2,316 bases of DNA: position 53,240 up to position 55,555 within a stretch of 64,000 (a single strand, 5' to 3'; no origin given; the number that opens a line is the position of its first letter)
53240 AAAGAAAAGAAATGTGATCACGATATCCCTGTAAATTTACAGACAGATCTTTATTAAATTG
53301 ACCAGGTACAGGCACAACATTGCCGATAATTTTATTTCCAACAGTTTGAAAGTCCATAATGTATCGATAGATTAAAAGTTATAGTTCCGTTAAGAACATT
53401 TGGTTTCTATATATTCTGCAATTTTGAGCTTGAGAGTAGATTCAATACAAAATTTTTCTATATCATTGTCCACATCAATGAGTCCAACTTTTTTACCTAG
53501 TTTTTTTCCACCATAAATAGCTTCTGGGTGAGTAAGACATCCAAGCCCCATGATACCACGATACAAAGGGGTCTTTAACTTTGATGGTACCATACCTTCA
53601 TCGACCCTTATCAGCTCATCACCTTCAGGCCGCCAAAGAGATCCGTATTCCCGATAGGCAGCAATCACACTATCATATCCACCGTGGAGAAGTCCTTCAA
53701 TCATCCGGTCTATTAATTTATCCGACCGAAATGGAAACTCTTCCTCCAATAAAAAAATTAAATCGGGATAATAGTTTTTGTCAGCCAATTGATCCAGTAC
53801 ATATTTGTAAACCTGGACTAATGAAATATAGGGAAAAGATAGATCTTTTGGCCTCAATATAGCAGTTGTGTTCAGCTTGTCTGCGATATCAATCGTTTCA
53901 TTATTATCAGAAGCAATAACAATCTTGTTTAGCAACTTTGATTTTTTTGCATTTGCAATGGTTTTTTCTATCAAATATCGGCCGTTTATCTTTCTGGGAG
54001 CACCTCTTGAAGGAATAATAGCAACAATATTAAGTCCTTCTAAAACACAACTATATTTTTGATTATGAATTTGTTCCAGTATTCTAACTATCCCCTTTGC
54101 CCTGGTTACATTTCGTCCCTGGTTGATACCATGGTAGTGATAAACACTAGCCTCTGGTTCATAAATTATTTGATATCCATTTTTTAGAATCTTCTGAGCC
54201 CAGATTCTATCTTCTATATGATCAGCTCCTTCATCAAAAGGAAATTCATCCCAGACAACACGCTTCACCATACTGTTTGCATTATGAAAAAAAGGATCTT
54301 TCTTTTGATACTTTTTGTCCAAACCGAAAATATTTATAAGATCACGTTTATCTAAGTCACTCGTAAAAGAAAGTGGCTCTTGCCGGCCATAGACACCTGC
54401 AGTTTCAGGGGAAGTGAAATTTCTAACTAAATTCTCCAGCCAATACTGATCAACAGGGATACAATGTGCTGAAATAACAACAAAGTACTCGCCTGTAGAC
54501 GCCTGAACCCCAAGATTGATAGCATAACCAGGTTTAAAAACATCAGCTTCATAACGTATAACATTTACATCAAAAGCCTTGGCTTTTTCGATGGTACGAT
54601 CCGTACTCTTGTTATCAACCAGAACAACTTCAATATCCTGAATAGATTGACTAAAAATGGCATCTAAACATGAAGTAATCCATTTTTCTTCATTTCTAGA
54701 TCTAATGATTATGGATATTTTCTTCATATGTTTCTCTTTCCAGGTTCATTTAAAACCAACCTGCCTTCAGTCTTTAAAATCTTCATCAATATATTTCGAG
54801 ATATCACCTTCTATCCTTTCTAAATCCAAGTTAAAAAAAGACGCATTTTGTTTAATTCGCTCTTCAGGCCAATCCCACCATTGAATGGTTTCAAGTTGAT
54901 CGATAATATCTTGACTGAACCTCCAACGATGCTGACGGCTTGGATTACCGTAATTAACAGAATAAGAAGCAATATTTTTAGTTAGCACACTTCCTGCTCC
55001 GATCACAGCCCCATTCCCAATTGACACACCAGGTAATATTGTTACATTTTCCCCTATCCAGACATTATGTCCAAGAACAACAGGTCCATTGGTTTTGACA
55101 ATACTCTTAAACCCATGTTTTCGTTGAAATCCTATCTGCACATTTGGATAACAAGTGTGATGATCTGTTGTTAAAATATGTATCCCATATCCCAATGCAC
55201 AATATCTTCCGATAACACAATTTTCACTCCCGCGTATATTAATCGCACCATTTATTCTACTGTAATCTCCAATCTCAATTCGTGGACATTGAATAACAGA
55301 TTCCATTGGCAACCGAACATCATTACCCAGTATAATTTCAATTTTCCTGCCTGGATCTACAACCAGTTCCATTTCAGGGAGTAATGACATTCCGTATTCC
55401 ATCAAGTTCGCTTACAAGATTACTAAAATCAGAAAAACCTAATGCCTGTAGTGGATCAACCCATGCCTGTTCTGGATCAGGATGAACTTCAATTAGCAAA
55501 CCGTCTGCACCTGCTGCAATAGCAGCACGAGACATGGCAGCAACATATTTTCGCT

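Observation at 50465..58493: Gene block that looks like a pathway for an undescribed CMP-activated 3-deoxy-2-ulosonic (Kdo/DAH-like) acid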

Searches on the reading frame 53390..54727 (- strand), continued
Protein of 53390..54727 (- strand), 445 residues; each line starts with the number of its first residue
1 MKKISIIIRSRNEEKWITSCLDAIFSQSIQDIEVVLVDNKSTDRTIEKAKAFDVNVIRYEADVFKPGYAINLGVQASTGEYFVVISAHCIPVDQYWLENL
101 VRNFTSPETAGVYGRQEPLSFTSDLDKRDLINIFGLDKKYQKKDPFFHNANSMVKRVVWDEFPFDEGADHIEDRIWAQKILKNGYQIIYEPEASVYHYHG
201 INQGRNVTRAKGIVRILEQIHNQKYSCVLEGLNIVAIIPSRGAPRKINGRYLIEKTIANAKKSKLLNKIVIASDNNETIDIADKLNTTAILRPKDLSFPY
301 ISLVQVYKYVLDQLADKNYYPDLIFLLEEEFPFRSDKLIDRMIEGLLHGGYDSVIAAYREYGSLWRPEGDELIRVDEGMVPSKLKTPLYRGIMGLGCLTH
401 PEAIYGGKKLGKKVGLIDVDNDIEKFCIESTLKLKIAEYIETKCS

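Call 65: find_encoding_contigs(protein=P0205, flank=9000, max_places=1)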
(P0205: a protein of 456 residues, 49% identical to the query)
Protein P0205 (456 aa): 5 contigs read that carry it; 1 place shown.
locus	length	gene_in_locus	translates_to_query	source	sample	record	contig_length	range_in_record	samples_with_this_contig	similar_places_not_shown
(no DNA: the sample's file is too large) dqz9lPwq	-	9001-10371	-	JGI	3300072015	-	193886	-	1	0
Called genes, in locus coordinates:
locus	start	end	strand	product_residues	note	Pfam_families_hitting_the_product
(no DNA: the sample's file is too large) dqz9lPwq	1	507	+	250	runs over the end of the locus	PF00483:NTP_transferase, PF12804:NTP_transf_3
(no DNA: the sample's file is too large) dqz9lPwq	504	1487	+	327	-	PF01073:3Beta_HSD, PF01370:Epimerase, PF02719:Polysacc_synt_2, PF04321:RmlD_sub_bind, PF07993:NAD_binding_4, PF13460:NAD_binding_10 (weak), PF16363:GDP_Man_Dehyd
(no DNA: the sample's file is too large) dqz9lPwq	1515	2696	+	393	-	PF04932:Wzy_C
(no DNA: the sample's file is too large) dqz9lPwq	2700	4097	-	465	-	PF13727:CoA_binding_3, PF02397:Bac_transf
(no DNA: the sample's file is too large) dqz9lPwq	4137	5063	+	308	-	PF04321:RmlD_sub_bind, PF01073:3Beta_HSD, PF01370:Epimerase, PF02719:Polysacc_synt_2, PF07993:NAD_binding_4, PF16363:GDP_Man_Dehyd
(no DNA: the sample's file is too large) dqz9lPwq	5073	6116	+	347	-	PF02615:Ldh_2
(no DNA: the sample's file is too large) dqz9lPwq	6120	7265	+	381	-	PF01408:GFO_IDH_MocA, PF22725:GFO_IDH_MocA_C3, PF02894:GFO_IDH_MocA_C (weak)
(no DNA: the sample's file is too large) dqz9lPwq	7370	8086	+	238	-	PF02348:CTP_transf_3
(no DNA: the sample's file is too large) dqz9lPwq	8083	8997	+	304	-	PF00535:Glycos_transf_2, PF10111:Glyco_tranf_2_2, PF13641:Glyco_tranf_2_3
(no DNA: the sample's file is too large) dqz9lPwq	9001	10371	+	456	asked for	PF00535:Glycos_transf_2, PF12804:NTP_transf_3 (faint), PF13641:Glyco_tranf_2_3, PF02348:CTP_transf_3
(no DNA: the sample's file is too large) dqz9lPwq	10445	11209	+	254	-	PF00483:NTP_transferase, PF12804:NTP_transf_3 (weak)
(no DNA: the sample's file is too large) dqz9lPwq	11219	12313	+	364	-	PF01370:Epimerase, PF02719:Polysacc_synt_2, PF04321:RmlD_sub_bind (weak), PF16363:GDP_Man_Dehyd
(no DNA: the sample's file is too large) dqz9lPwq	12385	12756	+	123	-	PF00908:dTDP_sugar_isom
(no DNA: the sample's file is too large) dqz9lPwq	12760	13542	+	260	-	PF01522:Polysacc_deac_1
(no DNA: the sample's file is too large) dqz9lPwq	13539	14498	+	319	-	PF00535:Glycos_transf_2, PF10111:Glyco_tranf_2_2 (faint)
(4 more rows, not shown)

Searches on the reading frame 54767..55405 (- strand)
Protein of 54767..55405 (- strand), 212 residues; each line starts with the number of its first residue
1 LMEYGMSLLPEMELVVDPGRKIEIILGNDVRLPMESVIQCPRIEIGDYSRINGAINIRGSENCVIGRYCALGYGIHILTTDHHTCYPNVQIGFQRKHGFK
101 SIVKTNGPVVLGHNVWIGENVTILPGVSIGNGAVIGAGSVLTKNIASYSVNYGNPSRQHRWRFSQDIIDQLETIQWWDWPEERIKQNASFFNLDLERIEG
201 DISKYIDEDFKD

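Call 3: search_protein_families(library=pfam, proteins=[window:54767-55405:-])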
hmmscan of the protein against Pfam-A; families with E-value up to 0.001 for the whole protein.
window:54767-55405:- (212 aa): 3 families
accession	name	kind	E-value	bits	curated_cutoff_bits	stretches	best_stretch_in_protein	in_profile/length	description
PF00132.30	Hexapep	-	1.4e-13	50.4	27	1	109-143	2-36/36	Bacterial transferase hexapeptide (six repeats)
PF14602.12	Hexapep_2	-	1.3e-08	34.9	27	1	108-143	1-34/34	Hexapeptide repeat of succinyl-transferase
PF25084.1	LbH_EIF2B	-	4.6e-05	23.8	54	0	27-138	7-102/105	EIF2B subunit epsilon LbH domain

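Call 4: search_protein_families(library=ncbifam, proteins=[window:54767-55405:-])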
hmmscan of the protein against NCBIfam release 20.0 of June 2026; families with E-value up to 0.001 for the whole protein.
window:54767-55405:- (212 aa): 41 families (the best 25 are shown)
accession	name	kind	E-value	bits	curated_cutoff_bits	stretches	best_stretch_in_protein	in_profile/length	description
NF000311.1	Vat_ABCDEFH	equivalog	5.8e-35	120.7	300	1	61-190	56-192/201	Vat family streptogramin A O-acetyltransferase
TIGR03308.1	phn_thr-fam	hypoth_equivalog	1.7e-29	103.1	201.65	1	43-194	37-195/204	phosphonate metabolim protein, transferase hexapeptide repeat family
NF000111.1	stregram_VatD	exception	6.6e-27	94.7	400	1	63-188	61-193/209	streptogramin A O-acetyltransferase Vat(D)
NF000147.1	stregram_VatF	exception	1.2e-26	93.6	400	1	61-189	65-201/221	streptogramin A O-acetyltransferase Vat(F)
NF000490.1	chloram_CatB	equivalog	1.3e-26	93.2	350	1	62-189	56-191/210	type B chloramphenicol O-acetyltransferase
NF000101.1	stregram_VatA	exception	1.6e-25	90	450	1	62-197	65-208/219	streptogramin A O-acetyltransferase Vat(A)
NF000504.1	stregram_VatH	exception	4.8e-25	88.7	475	1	61-204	63-213/216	streptogramin A O-acetyltransferase Vat(H)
NF000097.1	stregram_VatC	exception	1.1e-24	87.5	425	1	62-194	65-205/212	streptogramin A O-acetyltransferase Vat(C)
NF033468.1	stregram_VatI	exception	1.4e-24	87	415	1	103-188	107-192/208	streptogramin A O-acetyltransferase Vat(I)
NF000020.1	stregram_VatE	exception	3.5e-24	85.6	450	1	35-188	22-195/214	streptogramin A O-acetyltransferase Vat(E)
NF007240.0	PRK09677.1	equivalog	2.8e-21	75.9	243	1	37-157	60-179/192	putative lipopolysaccharide biosynthesis O-acetyl transferase WbbJ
NF000084.1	amicyc_ac_ApmA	equivalog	4.4e-17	62.7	550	1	95-188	163-258/274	aminocyclitol acetyltransferase ApmA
NF007797.0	PRK10502.1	subfamily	1.3e-16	60.8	192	1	27-164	56-181/183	WcaF family extracellular polysaccharide biosynthesis acetyltransferase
TIGR03570.1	NeuD_NnaD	subfamily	3.3e-14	53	160.8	1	102-157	147-202/202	NeuD/PglB/VioB family sugar acetyltransferase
NF058585.1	HptprglPActTf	PfamEq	1e-13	51.2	300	1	107-158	105-156/172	heptaprenylglyceryl phosphate O-acetyltransferase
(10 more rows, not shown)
